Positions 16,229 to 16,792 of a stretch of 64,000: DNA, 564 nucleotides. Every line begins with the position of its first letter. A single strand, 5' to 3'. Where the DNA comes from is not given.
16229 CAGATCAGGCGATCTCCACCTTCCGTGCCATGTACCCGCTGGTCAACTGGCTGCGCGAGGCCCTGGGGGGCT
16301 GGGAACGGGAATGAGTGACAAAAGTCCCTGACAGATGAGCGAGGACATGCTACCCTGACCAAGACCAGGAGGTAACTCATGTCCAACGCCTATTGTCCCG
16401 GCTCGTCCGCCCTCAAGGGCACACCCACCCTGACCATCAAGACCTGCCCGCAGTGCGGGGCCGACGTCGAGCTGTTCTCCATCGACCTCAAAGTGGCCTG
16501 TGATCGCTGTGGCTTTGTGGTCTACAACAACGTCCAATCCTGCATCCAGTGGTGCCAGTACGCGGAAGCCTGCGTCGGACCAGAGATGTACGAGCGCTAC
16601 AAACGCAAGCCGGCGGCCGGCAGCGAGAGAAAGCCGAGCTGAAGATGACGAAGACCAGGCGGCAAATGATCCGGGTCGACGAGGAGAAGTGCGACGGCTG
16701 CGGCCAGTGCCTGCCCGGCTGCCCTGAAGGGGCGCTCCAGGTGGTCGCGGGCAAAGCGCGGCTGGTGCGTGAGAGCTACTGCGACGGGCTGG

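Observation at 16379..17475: Translationally coupled Cys-rich zinc-ribbon protein plus 2x[4Fe-4S] ferredoxin with an unknown Cys-containing C-terminal domain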

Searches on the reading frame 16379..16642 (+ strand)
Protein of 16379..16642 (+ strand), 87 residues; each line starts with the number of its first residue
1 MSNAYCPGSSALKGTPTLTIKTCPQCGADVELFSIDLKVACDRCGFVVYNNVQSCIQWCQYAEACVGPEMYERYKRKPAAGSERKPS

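Call 3: search_protein_families(library=pfam, proteins=[window:16379-16642:+], max_evalue=0.1)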
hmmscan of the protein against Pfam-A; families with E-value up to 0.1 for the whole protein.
window:16379-16642:+ (87 aa): 10 families
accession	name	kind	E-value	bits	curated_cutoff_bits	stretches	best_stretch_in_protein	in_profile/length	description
PF14803.11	Zn_ribbon_Nudix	-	0.00079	19.7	25.6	0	40-49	24-33/34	Nudix N-terminal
PF12773.13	DZR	-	0.001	19.6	27.3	1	21-56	13-42/45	Double zinc ribbon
PF11781.13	Zn_ribbon_RRN7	-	0.004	17.2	27.1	0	21-34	5-16/32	Zinc-finger of RNA-polymerase I-specific TFIIB, Rrn7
PF21349.2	RUBY_RBDX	-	0.0075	16.1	26.5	0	21-33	17-29/30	Rubrerythrin, rubredoxin-like domain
PF07282.18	Cas12f1-like_TNB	-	0.012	16.2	26.3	1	16-48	24-50/60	Cas12f1-like, TNB domain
PF21344.3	Zn_ribbon_LysW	-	0.013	15.5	27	2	21-36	22-37/46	Alpha-aminoadipate carrier protein LysW-like, globular domain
PF01599.25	Ribosomal_S27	-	0.031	14.6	22.3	1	21-45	18-42/44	Ribosomal protein S27a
PF03604.18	Zn_ribbon_RPAB4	-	0.037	14.2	24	1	22-46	2-25/32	DNA directed RNA polymerase, 7 kDa subunit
PF13240.11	Zn_Ribbon_1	-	0.052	13.8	25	0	21-29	14-22/23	zinc-ribbon domain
PF18439.7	zf_UBZ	-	0.061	13.4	25.6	0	22-32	4-14/32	Ubiquitin-Binding Zinc Finger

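Call 4: search_protein_families(library=ncbifam, proteins=[window:16379-16642:+], max_evalue=1)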
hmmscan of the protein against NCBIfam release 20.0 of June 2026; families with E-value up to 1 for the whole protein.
window:16379-16642:+ (87 aa): 8 families
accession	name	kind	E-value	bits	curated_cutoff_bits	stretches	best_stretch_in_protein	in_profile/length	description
NF001669.0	PRK00432.1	equivalog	0.00027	20.9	54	1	19-51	25-56/58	30S ribosomal protein S27ae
TIGR01206.1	lysW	equivalog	0.0012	18.7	53.2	1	22-45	4-29/54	lysine biosynthesis protein LysW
TIGR04165.1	methano_modCys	hypoth_equivalog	0.036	14.3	60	0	39-47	37-45/50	TIGR04165 family Cys-rich peptide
NF003214.0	PRK04179.1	equivalog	0.15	11.9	71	1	39-62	18-41/62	50S ribosomal protein L37e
NF033497.1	rubre_like_arch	subfamily_domain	0.28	10.9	32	1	20-30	16-26/34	rubrerythrin-like domain-containing protein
NF001754.0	PRK00481.1-4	equivalog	0.28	10.2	252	1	17-52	124-161/244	NAD-dependent protein deacylase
NF001645.0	PRK00420.1-2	equivalog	0.33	11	162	1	20-46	24-48/106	hypothetical protein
NF041603.1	Cys_rich_47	subfamily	0.53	10.4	35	0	40-49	29-38/39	PSPA7_2676 family Cys-rich small protein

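Call 7: find_homologous_proteins(query=window:16379-16642:+)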
Query window:16379-16642:+ (87 aa): 46 proteins with E <= 0.001 among 46 candidates.
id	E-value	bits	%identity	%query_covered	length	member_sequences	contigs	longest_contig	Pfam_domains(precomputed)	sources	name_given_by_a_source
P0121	2.8e-47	177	87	100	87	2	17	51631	-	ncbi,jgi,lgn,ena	jgi:ribosomal protein S27AE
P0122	1.5e-46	174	86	100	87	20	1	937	-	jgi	jgi:ribosomal protein S27AE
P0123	1.3e-40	155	87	87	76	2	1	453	-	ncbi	-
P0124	6.4e-38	147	75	87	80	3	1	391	-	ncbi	-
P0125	7.5e-38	146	78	89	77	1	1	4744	-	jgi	jgi:hypothetical protein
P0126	2.8e-37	145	78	87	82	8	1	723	-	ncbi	-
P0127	4.2e-37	144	78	87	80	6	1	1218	-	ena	-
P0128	6.0e-37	143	68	97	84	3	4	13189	-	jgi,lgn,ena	-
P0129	2.9e-36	141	75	87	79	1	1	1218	-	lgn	-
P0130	3.8e-36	141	76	87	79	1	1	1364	-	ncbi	-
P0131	4.5e-36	141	70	95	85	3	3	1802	-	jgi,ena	jgi:ribosomal protein S27AE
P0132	7.6e-36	140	69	98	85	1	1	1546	-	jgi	jgi:transposase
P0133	3.7e-35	138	75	87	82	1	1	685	-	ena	-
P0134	5.1e-35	137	71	91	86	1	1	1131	-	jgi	jgi:hypothetical protein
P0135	7.2e-35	137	76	93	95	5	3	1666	PF21344.4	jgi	-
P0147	9.1e-31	124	69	86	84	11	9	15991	-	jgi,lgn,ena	jgi:DNA-directed RNA polymerase subunit RPC12/RpoP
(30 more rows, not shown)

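Call 9: find_encoding_contigs(protein=P0121, flank=8000, max_places=6)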
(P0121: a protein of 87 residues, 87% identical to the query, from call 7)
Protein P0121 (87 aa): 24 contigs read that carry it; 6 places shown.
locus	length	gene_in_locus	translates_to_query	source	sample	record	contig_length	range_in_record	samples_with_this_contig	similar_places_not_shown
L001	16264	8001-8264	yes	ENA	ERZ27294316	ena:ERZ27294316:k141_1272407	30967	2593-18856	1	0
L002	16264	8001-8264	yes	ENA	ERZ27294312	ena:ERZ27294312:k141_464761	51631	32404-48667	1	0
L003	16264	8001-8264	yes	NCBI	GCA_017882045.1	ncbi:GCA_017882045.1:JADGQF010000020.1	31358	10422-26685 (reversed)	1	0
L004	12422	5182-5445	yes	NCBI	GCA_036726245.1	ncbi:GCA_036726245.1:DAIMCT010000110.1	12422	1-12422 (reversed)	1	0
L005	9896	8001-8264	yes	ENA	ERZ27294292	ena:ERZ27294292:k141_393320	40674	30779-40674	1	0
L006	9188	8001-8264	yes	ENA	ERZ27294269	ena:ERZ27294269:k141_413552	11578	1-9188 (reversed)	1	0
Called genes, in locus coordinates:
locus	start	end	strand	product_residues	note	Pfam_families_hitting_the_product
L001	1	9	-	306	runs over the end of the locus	PF00294:PfkB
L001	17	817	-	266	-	PF01791:DeoC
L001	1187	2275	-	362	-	PF13407:Peripla_BP_4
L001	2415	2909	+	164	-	-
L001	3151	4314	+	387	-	PF00704:Glyco_hydro_18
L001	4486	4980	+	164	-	-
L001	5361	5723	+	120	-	-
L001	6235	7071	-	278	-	PF01149:Fapy_DNA_glyco, PF06831:H2TH, PF06827:zf-FPG_IleRS (faint)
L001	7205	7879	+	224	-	PF09365:DUF2461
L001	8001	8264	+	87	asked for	-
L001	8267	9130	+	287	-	PF00037:Fer4 (weak), PF12837:Fer4_6, PF13187:Fer4_9 (weak), PF13237:Fer4_10, PF14697:Fer4_21 (weak), PF12838:Fer4_7 (weak), PF27217:AF_0155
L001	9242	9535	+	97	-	PF09939:DUF2171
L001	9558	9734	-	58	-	-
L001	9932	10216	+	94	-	-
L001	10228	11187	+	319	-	PF17269:DUF5335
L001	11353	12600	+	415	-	-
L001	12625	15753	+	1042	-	PF22907:Ams1-like_1st, PF01074:Glyco_hydro_38N, PF09261:Alpha-mann_mid, PF07748:Glyco_hydro_38C, PF17677:Glyco_hydro38C2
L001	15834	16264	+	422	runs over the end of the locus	-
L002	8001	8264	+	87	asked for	-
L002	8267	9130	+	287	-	PF00037:Fer4 (weak), PF12837:Fer4_6, PF13187:Fer4_9 (weak), PF13237:Fer4_10, PF14697:Fer4_21 (weak), PF12838:Fer4_7 (weak), PF27217:AF_0155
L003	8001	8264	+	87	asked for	-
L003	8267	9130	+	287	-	PF00037:Fer4 (weak), PF12837:Fer4_6, PF13187:Fer4_9 (weak), PF13237:Fer4_10, PF14697:Fer4_21 (weak), PF12838:Fer4_7 (weak), PF27217:AF_0155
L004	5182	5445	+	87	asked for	-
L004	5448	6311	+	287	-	PF00037:Fer4 (weak), PF12837:Fer4_6, PF13237:Fer4_10, PF14697:Fer4_21 (weak), PF12838:Fer4_7 (weak), PF13187:Fer4_9 (weak), PF27217:AF_0155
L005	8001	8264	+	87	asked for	-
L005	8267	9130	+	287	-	PF00037:Fer4 (weak), PF12837:Fer4_6, PF13187:Fer4_9 (weak), PF13237:Fer4_10, PF14697:Fer4_21 (weak), PF12838:Fer4_7 (weak), PF27217:AF_0155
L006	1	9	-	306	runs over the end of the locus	PF00294:PfkB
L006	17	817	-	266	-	PF01791:DeoC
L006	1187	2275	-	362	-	PF13407:Peripla_BP_4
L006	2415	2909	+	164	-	-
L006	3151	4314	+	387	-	PF00704:Glyco_hydro_18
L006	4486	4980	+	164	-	-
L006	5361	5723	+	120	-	-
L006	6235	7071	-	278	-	PF01149:Fapy_DNA_glyco, PF06831:H2TH, PF06827:zf-FPG_IleRS (faint)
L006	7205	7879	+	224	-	PF09365:DUF2461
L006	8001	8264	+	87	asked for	-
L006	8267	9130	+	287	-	PF00037:Fer4 (weak), PF12837:Fer4_6, PF13187:Fer4_9 (weak), PF13237:Fer4_10, PF14697:Fer4_21 (weak), PF12838:Fer4_7 (weak), PF27217:AF_0155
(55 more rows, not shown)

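Call 50: predict_structure(alignment_id=A4)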
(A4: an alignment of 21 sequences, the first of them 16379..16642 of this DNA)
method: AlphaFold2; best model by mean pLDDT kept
length: 87 residues; sequences in the alignment: 21
mean_pLDDT: 69.9   pTM: 0.50
mean pLDDT of the five models: 69.9, 65.9, 64.3, 45.9, 44.0
residues with pLDDT >= 90: 2; 70-90: 56; 50-70: 7; < 50: 22
segments of 3 or more residues with pLDDT < 50: 1-12, 78-87
pLDDT, mean of each block of 10 residues (from residue 1): 43 61 86 81 87 79 78 63 41
secondary structure, 60 per line:
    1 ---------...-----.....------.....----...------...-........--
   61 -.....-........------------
elements in order: E18-22 E29-33 E38-40 E47-49 H51-58 H62-66 H68-75

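Call 62: search_solved_structures(query=A2, max_evalue=10)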
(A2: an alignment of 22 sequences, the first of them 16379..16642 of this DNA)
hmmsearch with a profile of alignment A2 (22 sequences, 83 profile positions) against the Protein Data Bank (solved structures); distinct sequences matched with E-value up to 10: 22.
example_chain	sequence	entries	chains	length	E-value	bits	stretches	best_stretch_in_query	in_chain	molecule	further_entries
8hkx_S27A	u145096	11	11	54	0.022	18.1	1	14-47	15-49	30S ribosomal protein S27ae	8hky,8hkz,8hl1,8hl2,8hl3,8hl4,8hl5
9v21_sC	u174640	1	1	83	0.023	18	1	18-45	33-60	Small ribosomal subunit protein eS27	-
9v1j_sC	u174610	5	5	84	0.024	18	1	18-45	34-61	Small ribosomal subunit protein eS27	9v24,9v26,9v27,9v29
7oqy_Y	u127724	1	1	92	0.026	17.9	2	18-49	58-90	DNA-directed RNA polymerase, subunit M (RpoM-2)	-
4v4n_BY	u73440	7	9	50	0.033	17.5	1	19-47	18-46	30S ribosomal protein S27AE | 30S ribosomal protein eS27 | Small ribosomal subunit protein eS31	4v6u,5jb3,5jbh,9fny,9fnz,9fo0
6sw9_Y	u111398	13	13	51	0.034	17.5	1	19-47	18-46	30S ribosomal protein S27ae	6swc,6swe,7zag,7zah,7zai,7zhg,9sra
2k4x_A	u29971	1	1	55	0.037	17.3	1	20-51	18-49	30S ribosomal protein S27ae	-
5k2m_E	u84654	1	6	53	0.038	17.3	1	19-36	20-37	Probable lysine biosynthesis protein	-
9fhl_Y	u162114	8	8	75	0.059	16.7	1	14-47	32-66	Small ribosomal subunit protein eS31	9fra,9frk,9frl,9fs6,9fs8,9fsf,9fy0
1pft_A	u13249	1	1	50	0.064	16.6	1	20-53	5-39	TFIIB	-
6tmf_Z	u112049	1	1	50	0.085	16.2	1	19-47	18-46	30S ribosomal protein S27ae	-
4qiw_P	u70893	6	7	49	0.15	15.4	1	20-46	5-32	DNA-directed RNA polymerase subunit P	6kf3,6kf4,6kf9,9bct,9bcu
9fhl_W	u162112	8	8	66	0.25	14.7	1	22-49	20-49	Small ribosomal subunit protein eS27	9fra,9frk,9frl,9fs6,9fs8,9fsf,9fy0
3wwl_A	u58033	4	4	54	0.27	14.6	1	21-45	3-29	Alpha-aminoadipate carrier protein LysW | OrfF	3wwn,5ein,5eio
9j09_A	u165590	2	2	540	0.37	14.2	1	20-72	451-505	Transposase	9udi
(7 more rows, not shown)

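Call 68: find_encoding_contigs(protein=P0147, flank=5000, max_places=3)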
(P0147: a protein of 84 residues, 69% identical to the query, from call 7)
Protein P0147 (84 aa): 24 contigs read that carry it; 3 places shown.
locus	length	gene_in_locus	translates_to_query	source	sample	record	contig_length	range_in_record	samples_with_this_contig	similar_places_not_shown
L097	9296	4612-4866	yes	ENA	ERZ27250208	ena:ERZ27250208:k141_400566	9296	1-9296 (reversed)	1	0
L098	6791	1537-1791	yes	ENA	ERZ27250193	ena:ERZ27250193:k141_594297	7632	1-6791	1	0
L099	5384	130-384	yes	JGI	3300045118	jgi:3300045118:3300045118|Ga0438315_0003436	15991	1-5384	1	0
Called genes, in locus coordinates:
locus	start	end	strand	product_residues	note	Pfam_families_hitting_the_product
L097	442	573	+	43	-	-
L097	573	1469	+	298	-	PF00892:EamA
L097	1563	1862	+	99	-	-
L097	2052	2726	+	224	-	PF00027:cNMP_binding, PF13545:HTH_Crp_2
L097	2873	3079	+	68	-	PF00037:Fer4 (faint), PF12837:Fer4_6 (faint), PF14697:Fer4_21 (weak), PF12838:Fer4_7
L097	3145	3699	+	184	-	PF01814:Hemerythrin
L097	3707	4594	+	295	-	PF13489:Methyltransf_23, PF13649:Methyltransf_25, PF13847:Methyltransf_31, PF08241:Methyltransf_11, PF08242:Methyltransf_12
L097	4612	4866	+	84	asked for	-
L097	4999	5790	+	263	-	PF00037:Fer4 (weak), PF12837:Fer4_6 (weak), PF13237:Fer4_10, PF14697:Fer4_21 (weak), PF12838:Fer4_7 (weak), PF13187:Fer4_9 (weak), PF27217:AF_0155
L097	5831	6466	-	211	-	PF09335:VTT_dom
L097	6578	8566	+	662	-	PF06068:TIP49 (weak), PF00004:AAA, PF07728:AAA_5 (weak), PF17862:AAA_lid_3, PF01434:Peptidase_M41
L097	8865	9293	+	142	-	PF22636:FlK, PF03061:4HBT (weak)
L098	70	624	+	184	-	PF01814:Hemerythrin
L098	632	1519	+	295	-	PF13489:Methyltransf_23, PF13649:Methyltransf_25, PF13847:Methyltransf_31, PF08241:Methyltransf_11, PF08242:Methyltransf_12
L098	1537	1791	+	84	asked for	-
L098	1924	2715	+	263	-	PF00037:Fer4 (weak), PF12837:Fer4_6 (weak), PF13237:Fer4_10, PF14697:Fer4_21 (weak), PF12838:Fer4_7 (weak), PF13187:Fer4_9 (weak), PF27217:AF_0155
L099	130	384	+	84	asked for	-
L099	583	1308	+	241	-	PF27217:AF_0155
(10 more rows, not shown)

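Call 69: find_encoding_contigs(protein=P0128, flank=5000, max_places=2)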
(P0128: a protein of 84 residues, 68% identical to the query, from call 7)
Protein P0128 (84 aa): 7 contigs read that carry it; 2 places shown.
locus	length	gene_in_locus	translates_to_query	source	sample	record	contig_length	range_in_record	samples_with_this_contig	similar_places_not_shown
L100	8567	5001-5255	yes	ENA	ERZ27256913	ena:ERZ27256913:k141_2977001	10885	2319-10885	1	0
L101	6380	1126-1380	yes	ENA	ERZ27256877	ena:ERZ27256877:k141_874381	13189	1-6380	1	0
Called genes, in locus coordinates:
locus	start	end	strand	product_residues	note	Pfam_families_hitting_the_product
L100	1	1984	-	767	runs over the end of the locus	PF01757:Acyl_transf_3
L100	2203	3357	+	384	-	PF02518:HATPase_c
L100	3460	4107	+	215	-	PF00156:Pribosyltran, PF14681:UPRTase (weak)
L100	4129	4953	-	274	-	PF00027:cNMP_binding, PF13545:HTH_Crp_2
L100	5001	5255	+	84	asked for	-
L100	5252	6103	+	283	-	PF00037:Fer4 (weak), PF12797:Fer4_2 (weak), PF12837:Fer4_6, PF13187:Fer4_9 (faint), PF13237:Fer4_10, PF14697:Fer4_21 (weak), PF12838:Fer4_7 (weak), PF27217:AF_0155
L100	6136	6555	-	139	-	-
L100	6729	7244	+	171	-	PF03551:PadR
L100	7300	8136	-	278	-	PF12679:ABC2_membrane_2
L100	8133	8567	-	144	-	?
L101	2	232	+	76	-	?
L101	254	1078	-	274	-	PF00027:cNMP_binding, PF13545:HTH_Crp_2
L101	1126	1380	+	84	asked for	-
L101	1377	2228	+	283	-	PF00037:Fer4 (weak), PF12797:Fer4_2 (weak), PF12837:Fer4_6, PF13187:Fer4_9 (faint), PF13237:Fer4_10, PF14697:Fer4_21 (weak), PF12838:Fer4_7 (weak), PF27217:AF_0155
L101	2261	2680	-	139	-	-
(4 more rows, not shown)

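Call 83: find_related_loci(query=A8, collection=metagenome_contigs, flank=3500)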
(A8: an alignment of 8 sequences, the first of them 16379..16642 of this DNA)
Query A8 (87 aa) in metagenome_contigs; peptide patterns used: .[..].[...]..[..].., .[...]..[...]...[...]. (x = any residue, [..] = any of these).
600 stretches matched a pattern (row limit reached: there are more); 384 encode a relative of the query (tblastn E <= 1e-3); the best 80 are kept; 80 distinct loci.
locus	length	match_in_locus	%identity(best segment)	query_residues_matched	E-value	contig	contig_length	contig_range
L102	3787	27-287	87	1-87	2e-50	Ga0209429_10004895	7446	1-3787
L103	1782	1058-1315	67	1-86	2e-40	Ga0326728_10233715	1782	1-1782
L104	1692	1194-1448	74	1-84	4e-39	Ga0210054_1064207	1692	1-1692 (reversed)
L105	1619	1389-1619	74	1-77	1e-38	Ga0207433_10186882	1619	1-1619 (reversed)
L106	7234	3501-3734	69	1-78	2e-36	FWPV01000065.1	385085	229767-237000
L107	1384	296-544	67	1-83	8e-37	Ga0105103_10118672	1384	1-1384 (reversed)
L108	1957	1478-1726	65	1-83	5e-36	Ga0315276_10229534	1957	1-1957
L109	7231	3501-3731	71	1-77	1e-35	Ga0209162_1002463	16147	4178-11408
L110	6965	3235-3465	71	1-77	1e-35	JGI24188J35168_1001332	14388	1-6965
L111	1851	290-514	68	1-75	1e-34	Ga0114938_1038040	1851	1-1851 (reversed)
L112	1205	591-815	68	1-75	8e-35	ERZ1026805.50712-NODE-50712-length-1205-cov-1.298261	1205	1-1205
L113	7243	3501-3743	63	3-83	6e-34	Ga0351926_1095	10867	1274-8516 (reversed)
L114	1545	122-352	65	1-77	2e-33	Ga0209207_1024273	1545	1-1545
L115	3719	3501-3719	68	1-73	9e-33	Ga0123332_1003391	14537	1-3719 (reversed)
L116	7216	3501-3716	66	4-76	1e-31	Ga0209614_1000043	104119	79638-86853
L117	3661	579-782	65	5-73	4e-31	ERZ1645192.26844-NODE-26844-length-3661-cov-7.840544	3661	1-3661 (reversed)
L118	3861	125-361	58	5-84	3e-30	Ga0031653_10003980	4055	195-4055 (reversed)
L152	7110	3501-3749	56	5-87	3e-28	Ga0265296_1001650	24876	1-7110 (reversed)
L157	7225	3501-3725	58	5-80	4e-28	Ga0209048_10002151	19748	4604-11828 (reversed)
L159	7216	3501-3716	58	5-77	2e-28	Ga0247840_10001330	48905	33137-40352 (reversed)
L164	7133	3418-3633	59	5-77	2e-28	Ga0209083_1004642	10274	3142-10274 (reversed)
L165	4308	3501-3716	62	5-77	3e-28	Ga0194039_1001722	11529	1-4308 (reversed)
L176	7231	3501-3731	54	6-83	9e-28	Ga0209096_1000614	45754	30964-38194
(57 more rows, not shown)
